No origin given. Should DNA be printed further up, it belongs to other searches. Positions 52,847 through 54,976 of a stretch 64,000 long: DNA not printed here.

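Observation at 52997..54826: argS is mosaic: in-frame ~380-nt low-GC segment plus a degenerate HIGH motif (HVGH to LVVN)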

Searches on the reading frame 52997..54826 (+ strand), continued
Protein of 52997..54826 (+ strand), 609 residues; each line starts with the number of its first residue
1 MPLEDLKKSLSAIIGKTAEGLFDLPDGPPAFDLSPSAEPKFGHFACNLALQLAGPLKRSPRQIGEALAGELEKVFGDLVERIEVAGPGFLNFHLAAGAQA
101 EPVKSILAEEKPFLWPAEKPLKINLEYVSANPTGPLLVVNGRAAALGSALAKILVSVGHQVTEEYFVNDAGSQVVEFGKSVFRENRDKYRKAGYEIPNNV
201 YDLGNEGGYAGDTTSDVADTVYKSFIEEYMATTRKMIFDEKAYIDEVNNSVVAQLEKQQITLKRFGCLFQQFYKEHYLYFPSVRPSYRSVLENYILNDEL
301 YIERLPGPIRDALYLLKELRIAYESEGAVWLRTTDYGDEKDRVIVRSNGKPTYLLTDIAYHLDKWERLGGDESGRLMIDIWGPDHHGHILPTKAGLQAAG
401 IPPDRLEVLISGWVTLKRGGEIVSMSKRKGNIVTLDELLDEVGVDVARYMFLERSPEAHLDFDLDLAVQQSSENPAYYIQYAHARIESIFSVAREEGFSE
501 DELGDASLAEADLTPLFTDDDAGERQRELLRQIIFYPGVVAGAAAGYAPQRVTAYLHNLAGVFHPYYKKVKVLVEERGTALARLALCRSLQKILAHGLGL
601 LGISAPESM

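Call 32: predict_structure(alignment_id=A3)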
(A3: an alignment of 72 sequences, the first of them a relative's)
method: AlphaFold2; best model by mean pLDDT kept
length: 609 residues; sequences in the alignment: 72
mean_pLDDT: 92.2   pTM: 0.91
mean pLDDT of the five models: 92.2, 91.6, 90.9, 90.7, 88.8
residues with pLDDT >= 90: 485; 70-90: 108; 50-70: 10; < 50: 6
segments of 3 or more residues with pLDDT < 50: 426-430
pLDDT, mean of each block of 10 residues (from residue 1): 79 95 91 91 95 94 97 94 93 95 93 86 89 90 95 95 93 92 95 93 91 92 86 80 94 95 92 90 75 89 90 97 97 95 96 95 93 93 88 96 94 88 59 86 96 91 91 94 98 97 96 96 96 95 95 98 96 96 98 98 95
secondary structure, 60 per line:
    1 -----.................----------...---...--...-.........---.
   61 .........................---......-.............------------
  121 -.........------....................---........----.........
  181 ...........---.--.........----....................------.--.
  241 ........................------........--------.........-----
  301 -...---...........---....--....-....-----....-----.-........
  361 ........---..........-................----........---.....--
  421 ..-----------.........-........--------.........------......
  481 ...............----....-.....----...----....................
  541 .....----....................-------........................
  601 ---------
elements in order: H6-22 E33-35 E44-46 H48-56 H60-78 E79-85 E89-94 H96-108 E122-130 H138-156 E160-167 H172-191 H198-206 H211-230 H240-264 E271-274 H275-278 H287-295 H308-318 E322-325 E328-331 H333-336 E342-345 H353-368 E375-381 H383-398 E406-410 E414-418 H435-442 H444-451 E460-463 H464-468 H475-495 H500-503 H505-509 H521-545 H550-569 H577-600

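Call 37: find_related_loci(query=A2, collection=viral_contigs, flank=3000)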
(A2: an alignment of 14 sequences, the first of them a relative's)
Query A2 (609 aa) in viral_contigs; peptide patterns used: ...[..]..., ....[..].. (x = any residue, [..] = any of these).
26 stretches matched a pattern, but none encodes a relative of the query by tblastn (E <= 1e-3).

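Call 40: fold_search(model_id=the predicted structure, library=pdb)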
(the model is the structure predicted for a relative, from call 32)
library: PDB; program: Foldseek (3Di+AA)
matches with E <= 10: 686; with E <= 0.001: 241
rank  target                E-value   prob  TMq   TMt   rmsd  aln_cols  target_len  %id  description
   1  3fnr                  2.4e-31  1.00  0.67  0.90   3.5       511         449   30  CRYSTAL STRUCTURE OF PUTATIVE ARGINYL T-RNA SYNTHETASE FROM Campylobacter jejuni; (released 2009-01-27)
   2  2zue_A                1.3e-28  1.00  0.71  0.69   8.2       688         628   22  Crystal structure of Pyrococcus horikoshii arginyl-tRNA synthetase complexed with tRNA(Arg) and an ATP analog (ANP) (released 2009-08-18)
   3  1iq0                  5.6e-28  1.00  0.70  0.72   6.5       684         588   22  THERMUS THERMOPHILUS ARGINYL-TRNA SYNTHETASE (released 2001-11-28)
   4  1f7u_A                7.4e-28  1.00  0.73  0.73   6.4       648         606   20  CRYSTAL STRUCTURE OF THE ARGINYL-TRNA SYNTHETASE COMPLEXED WITH THE TRNA(ARG) AND L-ARG (released 2001-06-27)
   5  5yym_A                3.9e-27  1.00  0.74  0.78   5.9       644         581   21  Crystal structures of E.coli arginyl-trna synthetase (argrs) in complex with substrate Arg (released 2018-12-12)
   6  4q2t_A                1.4e-26  1.00  0.75  0.77   6.3       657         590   19  Crystal structure of Arginyl-tRNA synthetase complexed with L-arginine (released 2014-07-23)
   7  5yym_B                1.7e-26  1.00  0.74  0.79   5.6       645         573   22  Crystal structures of E.coli arginyl-trna synthetase (argrs) in complex with substrate Arg (released 2018-12-12)
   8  1bs2                  6.3e-26  1.00  0.68  0.69   6.6       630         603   19  YEAST ARGINYL-TRNA SYNTHETASE (released 1999-08-27)
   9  6ao8                  7.2e-26  1.00  0.74  0.79   6.3       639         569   20  Crystal structure of arginyl-tRNA_synthetase from Neisseria gonorrhoeae in complex with arginine (released 2017-08-30)
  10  4q2t_B                8.3e-26  1.00  0.73  0.76   8.2       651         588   19  Crystal structure of Arginyl-tRNA synthetase complexed with L-arginine (released 2014-07-23)
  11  4q2x_A                1.4e-25  1.00  0.72  0.75   8.3       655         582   19  Crystal structure of Arginyl-tRNA synthetase complexed with L-canavanine (released 2014-07-23)
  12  5b63_C                2.2e-25  1.00  0.71  0.78   6.0       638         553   23  Crystal structures of E.coli arginyl-tRNA synthetase (ArgRS) in complex with substrate tRNA(Arg) (released 2017-05-31)
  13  5b63_A                1.1e-24  1.00  0.73  0.78   5.9       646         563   22  Crystal structures of E.coli arginyl-tRNA synthetase (ArgRS) in complex with substrate tRNA(Arg) (released 2017-05-31)
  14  4q2x_B                5.8e-24  1.00  0.72  0.75   8.3       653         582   19  Crystal structure of Arginyl-tRNA synthetase complexed with L-canavanine (released 2014-07-23)
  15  4q2y_B                2.8e-23  1.00  0.72  0.75   8.3       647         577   19  Crystal structure of Arginyl-tRNA synthetase (released 2014-07-23)
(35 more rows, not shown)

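Call 53: predict_structure(alignment_id=A4)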
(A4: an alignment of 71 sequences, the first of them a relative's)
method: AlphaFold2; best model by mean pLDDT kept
length: 616 residues; sequences in the alignment: 71
mean_pLDDT: 91.4   pTM: 0.92
mean pLDDT of the five models: 91.4, 91.4, 90.5, 90.4, 90.1
residues with pLDDT >= 90: 472; 70-90: 115; 50-70: 19; < 50: 10
segments of 3 or more residues with pLDDT < 50: 236-241
pLDDT, mean of each block of 10 residues (from residue 1): 88 96 89 91 95 95 97 95 94 93 92 95 92 91 96 98 94 94 93 90 93 91 77 48 63 91 94 94 92 94 93 96 98 98 97 97 97 93 94 92 96 92 86 63 93 96 89 90 97 95 89 89 78 93 96 97 98 91 92 97 98 92
secondary structure, 60 per line:
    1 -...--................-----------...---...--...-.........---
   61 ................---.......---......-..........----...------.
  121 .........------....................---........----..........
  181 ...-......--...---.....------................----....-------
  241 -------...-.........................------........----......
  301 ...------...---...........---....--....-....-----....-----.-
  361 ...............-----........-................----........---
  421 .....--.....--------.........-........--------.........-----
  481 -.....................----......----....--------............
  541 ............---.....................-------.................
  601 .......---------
elements in order: E2-4 H7-22 E34-36 E45-47 H49-57 H61-76 E80-86 E90-95 H97-106 E111-113 E120-129 H137-155 E159-166 H171-183 H185-190 E193-195 H199-203 H210-225 H230-233 E248-250 H252-276 E283-286 H287-290 H295-303 H316-326 E330-333 E336-339 H341-344 E350-353 H361-375 E381-388 H390-405 E413-417 E421-425 E428-432 H442-449 H451-458 E467-470 H471-475 H482-502 H507-512 H517-520 H529-552 H556-576 H584-607
